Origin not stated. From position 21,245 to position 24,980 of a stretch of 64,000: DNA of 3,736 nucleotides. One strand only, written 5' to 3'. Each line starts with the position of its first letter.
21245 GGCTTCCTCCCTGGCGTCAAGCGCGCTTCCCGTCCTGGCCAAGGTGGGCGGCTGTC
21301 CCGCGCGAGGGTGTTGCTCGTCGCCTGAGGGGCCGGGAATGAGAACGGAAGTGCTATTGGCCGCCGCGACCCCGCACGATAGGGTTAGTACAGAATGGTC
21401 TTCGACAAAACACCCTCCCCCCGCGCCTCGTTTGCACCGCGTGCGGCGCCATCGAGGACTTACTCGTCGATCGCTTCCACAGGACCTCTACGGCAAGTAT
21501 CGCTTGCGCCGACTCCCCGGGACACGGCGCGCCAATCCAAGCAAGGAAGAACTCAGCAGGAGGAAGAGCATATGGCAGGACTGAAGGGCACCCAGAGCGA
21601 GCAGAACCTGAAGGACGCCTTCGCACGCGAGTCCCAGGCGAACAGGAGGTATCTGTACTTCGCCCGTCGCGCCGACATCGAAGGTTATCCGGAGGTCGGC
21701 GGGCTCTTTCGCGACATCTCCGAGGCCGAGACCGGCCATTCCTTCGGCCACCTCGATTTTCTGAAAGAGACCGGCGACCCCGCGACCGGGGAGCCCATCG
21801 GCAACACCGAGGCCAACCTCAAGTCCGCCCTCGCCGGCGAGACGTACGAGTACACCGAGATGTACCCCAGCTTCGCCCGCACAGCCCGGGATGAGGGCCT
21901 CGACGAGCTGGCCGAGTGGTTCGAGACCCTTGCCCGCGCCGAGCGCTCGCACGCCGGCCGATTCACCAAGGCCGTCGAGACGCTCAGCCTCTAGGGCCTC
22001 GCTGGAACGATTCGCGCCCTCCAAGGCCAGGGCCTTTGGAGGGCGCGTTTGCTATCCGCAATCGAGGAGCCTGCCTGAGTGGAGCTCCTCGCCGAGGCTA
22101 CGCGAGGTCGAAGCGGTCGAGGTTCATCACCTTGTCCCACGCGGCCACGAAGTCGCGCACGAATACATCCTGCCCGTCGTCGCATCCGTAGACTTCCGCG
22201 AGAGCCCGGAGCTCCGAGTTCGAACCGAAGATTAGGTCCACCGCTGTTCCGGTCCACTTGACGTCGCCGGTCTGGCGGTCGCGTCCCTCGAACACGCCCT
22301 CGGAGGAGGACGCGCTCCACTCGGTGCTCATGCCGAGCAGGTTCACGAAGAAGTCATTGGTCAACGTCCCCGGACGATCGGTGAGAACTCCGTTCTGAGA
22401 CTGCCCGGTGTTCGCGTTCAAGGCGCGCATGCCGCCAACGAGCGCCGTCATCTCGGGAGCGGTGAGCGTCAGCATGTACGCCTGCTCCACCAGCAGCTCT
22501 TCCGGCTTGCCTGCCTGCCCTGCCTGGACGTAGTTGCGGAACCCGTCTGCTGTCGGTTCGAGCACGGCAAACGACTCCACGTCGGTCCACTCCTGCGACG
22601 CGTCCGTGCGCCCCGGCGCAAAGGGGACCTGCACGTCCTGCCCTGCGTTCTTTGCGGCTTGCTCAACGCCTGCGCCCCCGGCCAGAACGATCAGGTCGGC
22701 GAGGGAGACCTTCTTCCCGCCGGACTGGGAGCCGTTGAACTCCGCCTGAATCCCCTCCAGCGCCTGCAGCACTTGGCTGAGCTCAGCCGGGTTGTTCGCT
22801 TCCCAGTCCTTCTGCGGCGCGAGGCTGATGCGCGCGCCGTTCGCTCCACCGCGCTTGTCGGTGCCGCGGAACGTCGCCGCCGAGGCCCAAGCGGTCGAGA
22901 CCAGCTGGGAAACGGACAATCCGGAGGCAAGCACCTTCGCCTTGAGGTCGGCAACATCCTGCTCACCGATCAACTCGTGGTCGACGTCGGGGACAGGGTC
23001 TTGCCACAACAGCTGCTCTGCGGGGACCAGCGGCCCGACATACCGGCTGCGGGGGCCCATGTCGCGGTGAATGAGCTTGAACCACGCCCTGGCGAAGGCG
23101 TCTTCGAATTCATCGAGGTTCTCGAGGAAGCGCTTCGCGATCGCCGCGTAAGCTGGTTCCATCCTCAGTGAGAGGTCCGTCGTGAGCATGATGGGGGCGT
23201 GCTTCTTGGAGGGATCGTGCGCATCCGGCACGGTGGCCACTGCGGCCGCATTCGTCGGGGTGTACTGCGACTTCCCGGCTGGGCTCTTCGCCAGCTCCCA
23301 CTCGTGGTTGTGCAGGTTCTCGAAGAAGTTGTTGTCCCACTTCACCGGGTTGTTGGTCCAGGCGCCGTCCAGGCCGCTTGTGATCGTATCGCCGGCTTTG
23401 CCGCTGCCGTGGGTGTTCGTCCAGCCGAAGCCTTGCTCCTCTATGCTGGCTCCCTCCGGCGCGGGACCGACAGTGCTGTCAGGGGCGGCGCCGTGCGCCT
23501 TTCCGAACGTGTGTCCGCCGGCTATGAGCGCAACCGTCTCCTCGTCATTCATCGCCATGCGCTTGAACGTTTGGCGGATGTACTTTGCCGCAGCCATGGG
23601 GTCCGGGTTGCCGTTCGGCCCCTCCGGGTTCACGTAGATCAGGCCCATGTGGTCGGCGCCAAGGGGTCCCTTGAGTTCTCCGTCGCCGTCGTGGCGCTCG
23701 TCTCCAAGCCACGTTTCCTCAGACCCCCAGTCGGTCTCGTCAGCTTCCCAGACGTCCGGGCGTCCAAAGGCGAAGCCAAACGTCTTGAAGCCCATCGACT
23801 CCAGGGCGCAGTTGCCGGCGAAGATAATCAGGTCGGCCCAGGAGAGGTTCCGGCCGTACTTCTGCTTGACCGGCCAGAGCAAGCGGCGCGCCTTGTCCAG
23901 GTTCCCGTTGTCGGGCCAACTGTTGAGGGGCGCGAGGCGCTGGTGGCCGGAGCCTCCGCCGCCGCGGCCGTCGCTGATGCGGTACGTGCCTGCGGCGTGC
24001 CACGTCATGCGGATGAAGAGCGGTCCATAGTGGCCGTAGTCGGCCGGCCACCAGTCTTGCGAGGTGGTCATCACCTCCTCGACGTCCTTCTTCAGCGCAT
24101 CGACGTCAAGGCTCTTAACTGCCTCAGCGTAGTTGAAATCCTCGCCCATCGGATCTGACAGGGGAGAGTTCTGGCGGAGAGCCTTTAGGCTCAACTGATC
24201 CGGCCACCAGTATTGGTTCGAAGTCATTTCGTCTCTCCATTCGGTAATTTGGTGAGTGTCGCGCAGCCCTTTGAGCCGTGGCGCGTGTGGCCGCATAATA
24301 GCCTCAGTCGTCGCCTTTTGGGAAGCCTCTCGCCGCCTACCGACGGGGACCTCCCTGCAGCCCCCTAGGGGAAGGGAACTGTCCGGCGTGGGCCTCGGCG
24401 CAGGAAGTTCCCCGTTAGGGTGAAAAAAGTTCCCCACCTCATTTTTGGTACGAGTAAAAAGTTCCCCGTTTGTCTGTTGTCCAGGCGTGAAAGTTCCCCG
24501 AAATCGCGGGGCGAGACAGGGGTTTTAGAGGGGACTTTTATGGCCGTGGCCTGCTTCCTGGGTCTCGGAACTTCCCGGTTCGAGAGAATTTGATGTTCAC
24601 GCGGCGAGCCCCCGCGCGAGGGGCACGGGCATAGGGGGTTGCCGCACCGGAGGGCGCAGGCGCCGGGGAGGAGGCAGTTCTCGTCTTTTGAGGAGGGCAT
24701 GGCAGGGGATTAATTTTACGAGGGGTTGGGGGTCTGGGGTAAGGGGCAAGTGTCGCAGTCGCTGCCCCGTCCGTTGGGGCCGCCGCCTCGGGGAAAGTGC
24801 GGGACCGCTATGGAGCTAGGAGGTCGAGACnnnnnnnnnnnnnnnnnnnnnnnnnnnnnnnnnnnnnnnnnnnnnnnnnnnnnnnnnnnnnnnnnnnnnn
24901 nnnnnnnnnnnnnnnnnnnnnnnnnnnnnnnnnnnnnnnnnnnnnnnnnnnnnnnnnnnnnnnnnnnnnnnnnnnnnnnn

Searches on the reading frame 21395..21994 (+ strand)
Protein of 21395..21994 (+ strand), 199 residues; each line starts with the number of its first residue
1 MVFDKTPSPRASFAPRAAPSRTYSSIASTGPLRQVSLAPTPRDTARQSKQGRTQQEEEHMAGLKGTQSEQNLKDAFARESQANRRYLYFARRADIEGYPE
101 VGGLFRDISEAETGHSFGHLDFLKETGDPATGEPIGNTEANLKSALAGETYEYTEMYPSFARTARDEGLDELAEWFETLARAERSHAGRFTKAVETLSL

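Call 29: search_protein_families(library=pfam, proteins=[window:21395-21994:+])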
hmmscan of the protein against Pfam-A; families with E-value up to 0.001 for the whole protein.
window:21395-21994:+ (199 aa): 2 families
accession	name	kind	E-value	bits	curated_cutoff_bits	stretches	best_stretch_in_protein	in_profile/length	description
PF02915.23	Rubrerythrin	-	1e-26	94.4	22.8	1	71-193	2-136/137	Rubrerythrin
PF00210.30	Ferritin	-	8.4e-07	29.5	24.5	0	142-195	4-56/142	Ferritin-like domain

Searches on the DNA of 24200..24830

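Call 67: search_rna_families(source=window, start=24200, end=24830, threshold=evalue, max_evalue=5)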
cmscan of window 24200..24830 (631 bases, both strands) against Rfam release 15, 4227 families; matches with E-value up to 5: 2.
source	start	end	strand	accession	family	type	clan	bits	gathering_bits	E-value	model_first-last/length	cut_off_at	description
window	24396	24453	+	RF02071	STnc280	Gene; sRNA;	-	19.5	80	0.84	1-83/83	no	Salmonella enterica sRNA STnc280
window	24609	24623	-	RF00502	TCV_Pr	Cis-reg;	-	16.4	40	2.5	10-24/34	no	Turnip crinkle virus (TCV) core promoter hairpin (Pr)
